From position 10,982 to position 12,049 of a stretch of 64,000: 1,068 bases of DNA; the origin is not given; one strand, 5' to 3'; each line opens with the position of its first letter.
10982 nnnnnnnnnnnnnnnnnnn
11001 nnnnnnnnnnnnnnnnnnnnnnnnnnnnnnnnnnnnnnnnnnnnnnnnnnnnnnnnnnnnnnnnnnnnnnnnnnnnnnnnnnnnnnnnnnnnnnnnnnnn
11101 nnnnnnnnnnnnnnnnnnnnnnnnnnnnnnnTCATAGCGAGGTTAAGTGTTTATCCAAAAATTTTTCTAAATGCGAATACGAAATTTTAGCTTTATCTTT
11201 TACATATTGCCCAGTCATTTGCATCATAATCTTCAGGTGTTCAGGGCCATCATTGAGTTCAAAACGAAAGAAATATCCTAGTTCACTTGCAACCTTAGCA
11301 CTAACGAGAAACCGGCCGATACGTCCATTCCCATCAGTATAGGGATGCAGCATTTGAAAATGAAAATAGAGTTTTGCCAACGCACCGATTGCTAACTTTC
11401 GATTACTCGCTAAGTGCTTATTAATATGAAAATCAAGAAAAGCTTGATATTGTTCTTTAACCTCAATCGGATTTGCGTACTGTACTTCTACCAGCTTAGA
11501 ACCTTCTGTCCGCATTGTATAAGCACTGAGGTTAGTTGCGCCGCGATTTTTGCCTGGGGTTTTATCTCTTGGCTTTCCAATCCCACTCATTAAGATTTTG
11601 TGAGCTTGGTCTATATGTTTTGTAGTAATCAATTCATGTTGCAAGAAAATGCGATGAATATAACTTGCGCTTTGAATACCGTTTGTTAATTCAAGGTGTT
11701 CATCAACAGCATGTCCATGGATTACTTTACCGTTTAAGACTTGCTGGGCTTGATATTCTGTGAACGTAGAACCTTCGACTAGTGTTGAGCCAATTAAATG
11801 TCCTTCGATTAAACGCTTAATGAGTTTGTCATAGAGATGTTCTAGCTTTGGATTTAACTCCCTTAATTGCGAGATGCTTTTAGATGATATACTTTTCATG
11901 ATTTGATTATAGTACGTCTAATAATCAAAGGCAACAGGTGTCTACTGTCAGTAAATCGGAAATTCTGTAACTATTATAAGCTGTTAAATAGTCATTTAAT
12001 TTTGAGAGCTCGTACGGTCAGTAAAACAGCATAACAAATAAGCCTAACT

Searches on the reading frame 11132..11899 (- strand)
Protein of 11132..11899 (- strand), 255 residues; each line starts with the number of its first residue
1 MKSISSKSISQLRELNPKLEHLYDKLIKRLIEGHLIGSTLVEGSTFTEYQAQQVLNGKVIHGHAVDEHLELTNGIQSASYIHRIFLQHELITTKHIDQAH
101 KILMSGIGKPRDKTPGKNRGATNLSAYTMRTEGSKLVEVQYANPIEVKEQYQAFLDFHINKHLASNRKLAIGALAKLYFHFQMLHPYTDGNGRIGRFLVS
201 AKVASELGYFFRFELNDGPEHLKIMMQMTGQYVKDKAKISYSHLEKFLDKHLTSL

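Call 97: search_protein_families(library=padloc, proteins=[window:11132-11899:-], max_evalue=0.01)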
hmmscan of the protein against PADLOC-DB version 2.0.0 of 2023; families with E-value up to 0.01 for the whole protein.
window:11132-11899:- (255 aa): 7 families
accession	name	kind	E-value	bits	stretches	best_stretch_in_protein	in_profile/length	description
PDLC04837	PDC-S04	-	2.4e-18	64.3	1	34-199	29-179/234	-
PDLC03963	SoFic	-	1.4e-15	55.6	1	9-200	36-209/361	-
PDLC04836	PDC-S04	-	2.2e-14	51.2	1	38-199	33-183/244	-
PDLC04840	PDC-S04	-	1.9e-08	32.3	1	38-207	19-178/227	-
PDLC04838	PDC-S04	-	5.2e-08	30.9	1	137-251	94-201/209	-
PDLC04839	PDC-S04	-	7.2e-08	30.3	1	138-206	91-162/205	-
PDLC04966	PDC-S24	-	8.3e-07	26.2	1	144-200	280-333/497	-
